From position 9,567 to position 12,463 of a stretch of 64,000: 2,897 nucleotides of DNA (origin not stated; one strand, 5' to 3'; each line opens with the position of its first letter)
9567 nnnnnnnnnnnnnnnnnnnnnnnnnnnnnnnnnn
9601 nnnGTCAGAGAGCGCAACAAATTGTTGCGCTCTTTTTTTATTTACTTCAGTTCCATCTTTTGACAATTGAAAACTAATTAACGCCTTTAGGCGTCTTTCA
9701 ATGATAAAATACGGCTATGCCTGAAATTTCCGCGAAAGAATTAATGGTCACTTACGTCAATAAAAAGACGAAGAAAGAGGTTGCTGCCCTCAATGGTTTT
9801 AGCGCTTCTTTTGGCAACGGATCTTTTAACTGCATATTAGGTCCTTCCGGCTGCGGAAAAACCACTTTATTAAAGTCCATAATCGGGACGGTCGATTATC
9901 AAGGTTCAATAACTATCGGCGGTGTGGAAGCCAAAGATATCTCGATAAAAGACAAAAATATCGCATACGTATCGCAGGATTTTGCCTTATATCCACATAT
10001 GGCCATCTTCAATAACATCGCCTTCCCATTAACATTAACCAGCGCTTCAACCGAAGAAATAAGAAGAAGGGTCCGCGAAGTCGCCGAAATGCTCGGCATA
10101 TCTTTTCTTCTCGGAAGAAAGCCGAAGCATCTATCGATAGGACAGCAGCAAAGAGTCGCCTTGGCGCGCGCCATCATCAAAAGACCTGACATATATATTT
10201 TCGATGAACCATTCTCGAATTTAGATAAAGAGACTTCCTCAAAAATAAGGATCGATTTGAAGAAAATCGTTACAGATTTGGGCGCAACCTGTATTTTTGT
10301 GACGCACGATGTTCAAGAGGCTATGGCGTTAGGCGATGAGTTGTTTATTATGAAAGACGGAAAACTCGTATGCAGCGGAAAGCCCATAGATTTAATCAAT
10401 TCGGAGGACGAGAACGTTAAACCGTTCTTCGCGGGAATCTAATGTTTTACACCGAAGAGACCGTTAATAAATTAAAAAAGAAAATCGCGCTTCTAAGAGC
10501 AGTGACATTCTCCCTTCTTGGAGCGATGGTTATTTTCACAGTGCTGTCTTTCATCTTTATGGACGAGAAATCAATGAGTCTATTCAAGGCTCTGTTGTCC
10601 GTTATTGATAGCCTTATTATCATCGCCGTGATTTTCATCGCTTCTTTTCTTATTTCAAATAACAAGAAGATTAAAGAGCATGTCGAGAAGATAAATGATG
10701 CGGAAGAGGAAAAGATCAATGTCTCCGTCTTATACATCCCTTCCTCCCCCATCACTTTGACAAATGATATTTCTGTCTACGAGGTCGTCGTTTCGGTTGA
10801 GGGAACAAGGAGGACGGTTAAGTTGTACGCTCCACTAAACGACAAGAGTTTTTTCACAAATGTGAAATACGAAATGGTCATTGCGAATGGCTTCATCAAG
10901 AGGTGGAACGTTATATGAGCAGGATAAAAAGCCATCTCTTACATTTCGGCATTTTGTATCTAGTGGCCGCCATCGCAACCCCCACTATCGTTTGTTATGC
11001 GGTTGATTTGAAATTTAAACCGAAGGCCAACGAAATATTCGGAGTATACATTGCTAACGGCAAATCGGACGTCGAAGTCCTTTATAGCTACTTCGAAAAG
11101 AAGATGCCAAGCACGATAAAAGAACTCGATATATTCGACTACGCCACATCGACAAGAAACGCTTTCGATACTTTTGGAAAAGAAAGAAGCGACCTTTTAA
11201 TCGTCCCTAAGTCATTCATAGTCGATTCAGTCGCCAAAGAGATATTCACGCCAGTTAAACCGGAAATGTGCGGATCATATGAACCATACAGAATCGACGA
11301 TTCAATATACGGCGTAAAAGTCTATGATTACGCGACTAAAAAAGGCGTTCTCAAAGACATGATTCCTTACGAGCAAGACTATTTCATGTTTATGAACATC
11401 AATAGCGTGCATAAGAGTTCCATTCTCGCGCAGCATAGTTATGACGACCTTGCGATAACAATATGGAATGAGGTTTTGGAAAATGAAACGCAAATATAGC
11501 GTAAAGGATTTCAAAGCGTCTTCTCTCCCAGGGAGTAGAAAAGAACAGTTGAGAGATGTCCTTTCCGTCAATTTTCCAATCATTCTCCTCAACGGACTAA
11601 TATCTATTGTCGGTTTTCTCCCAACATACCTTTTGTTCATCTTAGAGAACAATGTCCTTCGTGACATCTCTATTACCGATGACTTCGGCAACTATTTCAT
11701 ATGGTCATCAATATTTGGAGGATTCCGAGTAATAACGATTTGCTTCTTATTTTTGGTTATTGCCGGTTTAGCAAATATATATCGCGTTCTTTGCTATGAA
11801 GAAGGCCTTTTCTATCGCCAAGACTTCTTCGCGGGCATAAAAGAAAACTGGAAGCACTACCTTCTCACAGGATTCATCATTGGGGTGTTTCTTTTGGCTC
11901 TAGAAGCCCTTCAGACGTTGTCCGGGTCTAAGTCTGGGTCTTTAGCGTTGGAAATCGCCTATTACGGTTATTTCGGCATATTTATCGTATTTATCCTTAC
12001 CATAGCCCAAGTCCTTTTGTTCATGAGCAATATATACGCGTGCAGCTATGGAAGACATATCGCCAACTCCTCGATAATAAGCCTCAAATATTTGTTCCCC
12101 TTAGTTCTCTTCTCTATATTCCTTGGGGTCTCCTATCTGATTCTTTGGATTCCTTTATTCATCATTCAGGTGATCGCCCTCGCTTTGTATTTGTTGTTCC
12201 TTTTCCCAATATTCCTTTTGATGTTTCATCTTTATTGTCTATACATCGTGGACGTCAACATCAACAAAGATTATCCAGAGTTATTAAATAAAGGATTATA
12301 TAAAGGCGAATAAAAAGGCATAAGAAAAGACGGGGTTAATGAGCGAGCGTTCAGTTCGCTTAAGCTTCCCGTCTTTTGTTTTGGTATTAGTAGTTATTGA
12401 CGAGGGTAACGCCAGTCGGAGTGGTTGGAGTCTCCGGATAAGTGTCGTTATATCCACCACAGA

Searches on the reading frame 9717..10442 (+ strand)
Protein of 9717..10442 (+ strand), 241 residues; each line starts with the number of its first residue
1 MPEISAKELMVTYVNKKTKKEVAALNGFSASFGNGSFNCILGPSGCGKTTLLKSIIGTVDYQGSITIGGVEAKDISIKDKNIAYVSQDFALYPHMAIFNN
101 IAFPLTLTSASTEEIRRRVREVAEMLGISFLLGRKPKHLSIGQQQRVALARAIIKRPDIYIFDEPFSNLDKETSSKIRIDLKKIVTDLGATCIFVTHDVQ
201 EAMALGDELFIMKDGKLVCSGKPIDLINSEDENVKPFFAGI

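Call 9: search_protein_families(library=pfam, proteins=[window:9717-10442:+], max_evalue=0.001)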
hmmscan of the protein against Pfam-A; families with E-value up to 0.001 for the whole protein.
window:9717-10442:+ (241 aa): 5 families
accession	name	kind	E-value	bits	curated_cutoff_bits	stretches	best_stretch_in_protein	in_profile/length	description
PF00005.33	ABC_tran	-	2.2e-30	106.5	25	1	25-166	1-136/137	ABC transporter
PF13304.12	AAA_21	-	3.7e-07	31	27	0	132-199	231-300/304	AAA domain, putative AbiEii toxin, Type IV TA system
PF02463.25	SMC_N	-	4.2e-05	23.5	40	0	35-199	24-201/220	RecF/RecN/SMC N terminal domain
PF03193.22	RsgA_GTPase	-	0.00055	20.2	30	0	8-60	83-131/174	RsgA GTPase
PF01637.24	ATPase_2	-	0.00072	19.9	33.2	0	30-60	15-45/225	ATPase domain predominantly from Archaea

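Call 82: search_protein_families(library=ncbifam, proteins=[window:9717-10442:+], max_evalue=0.01)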
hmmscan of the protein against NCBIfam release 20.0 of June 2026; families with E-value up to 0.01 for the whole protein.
window:9717-10442:+ (241 aa): 193 families (the best 25 are shown)
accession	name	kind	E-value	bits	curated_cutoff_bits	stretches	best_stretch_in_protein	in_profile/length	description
NF008653.0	PRK11650.1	subfamily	1.1e-65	222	432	1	9-228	4-224/357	sn-glycerol-3-phosphate ABC transporter ATP-binding protein UgpC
NF040933.2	ABC_arch_GlcV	equivalog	5.1e-63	213.1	450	1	11-229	8-232/357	glucose ABC transporter ATP-binding protein GlcV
NF040840.2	tungstate_WtpC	equivalog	4e-59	200.6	440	1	25-236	16-229/347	tungstate ABC transporter ATP-binding protein WtpC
NF006987.0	PRK09452.1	equivalog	9.8e-59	198.9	482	1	16-228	24-237/378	spermidine/putrescine ABC transporter ATP-binding protein PotA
TIGR01187.1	potA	subfamily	8.2e-58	196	355.6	1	40-228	1-190/325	polyamine ABC transporter ATP-binding protein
NF008233.0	PRK11000.1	equivalog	2.6e-56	191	568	1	21-229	15-224/369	maltose/maltodextrin ABC transporter ATP-binding protein MalK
TIGR03265.1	PhnT2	equivalog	4.7e-55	187.2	457.7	1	7-229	3-225/353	putative 2-aminoethylphosphonate ABC transporter ATP-binding protein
NF043075.1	MMSYN1_0197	equivalog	2.5e-53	181.2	550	1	19-232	12-226/341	spermidine/putrescine ABC transporter ATP-binding protein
TIGR00968.1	3a0106s01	subfamily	2.6e-52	177.7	342.75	1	17-228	8-220/237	sulfate ABC transporter ATP-binding protein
NF008513.0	PRK11432.1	equivalog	9.5e-50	169.5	496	1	24-229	21-227/351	ferric ABC transporter ATP-binding protein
TIGR01186.1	proV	subfamily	2.7e-48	164.9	326.6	1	24-239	8-231/363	betaine/proline/choline family ABC transporter ATP-binding protein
TIGR03258.1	PhnT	equivalog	7.4e-48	163.4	499.15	1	24-230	23-231/359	2-aminoethylphosphonate ABC transport system ATP-binding subunit PhnT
NF008621.0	PRK11607.1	equivalog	4e-46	157.5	613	1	21-228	31-239/377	putrescine ABC transporter ATP-binding subunit PotG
NF008105.0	PRK10851.1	equivalog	1.3e-45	155.7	502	1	18-226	11-224/362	sulfate/thiosulfate ABC transporter ATP-binding protein CysA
TIGR02673.1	FtsE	equivalog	4.3e-43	147.5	264.85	1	12-215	5-213/214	cell division ATP-binding protein FtsE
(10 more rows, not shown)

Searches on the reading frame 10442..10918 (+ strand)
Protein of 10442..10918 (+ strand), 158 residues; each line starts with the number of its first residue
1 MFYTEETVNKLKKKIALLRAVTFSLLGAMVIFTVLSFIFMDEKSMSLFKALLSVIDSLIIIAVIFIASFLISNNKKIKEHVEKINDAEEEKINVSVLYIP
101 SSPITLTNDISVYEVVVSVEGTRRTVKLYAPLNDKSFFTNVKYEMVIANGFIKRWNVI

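Call 9: search_protein_families(library=pfam, proteins=[window:10442-10918:+], max_evalue=0.001)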
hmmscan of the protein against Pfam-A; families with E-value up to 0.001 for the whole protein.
window:10442-10918:+ (158 aa): 0 families

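Call 82: search_protein_families(library=ncbifam, proteins=[window:10442-10918:+], max_evalue=0.01)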
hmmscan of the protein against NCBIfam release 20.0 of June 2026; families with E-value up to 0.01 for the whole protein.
window:10442-10918:+ (158 aa): 1 family
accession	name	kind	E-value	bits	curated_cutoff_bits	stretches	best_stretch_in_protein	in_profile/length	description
NF041560.1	T6SS_Burk_ExIF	subfamily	0.0039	16.9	90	1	12-84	126-198/234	putative type VI secretion system effector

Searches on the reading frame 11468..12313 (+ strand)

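Call 9: search_protein_families(library=pfam, proteins=[window:11468-12313:+], max_evalue=0.001)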
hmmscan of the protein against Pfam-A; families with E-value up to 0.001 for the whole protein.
window:11468-12313:+ (281 aa): 0 families

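Call 82: search_protein_families(library=ncbifam, proteins=[window:11468-12313:+], max_evalue=0.01)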
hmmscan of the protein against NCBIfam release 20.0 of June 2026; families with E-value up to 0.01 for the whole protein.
window:11468-12313:+ (281 aa): 1 family
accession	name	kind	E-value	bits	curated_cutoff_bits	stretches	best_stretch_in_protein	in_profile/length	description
NF047767.1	LBF_2804_fam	subfamily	0.003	16.8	80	1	17-110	17-109/352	LBF_2804 family protein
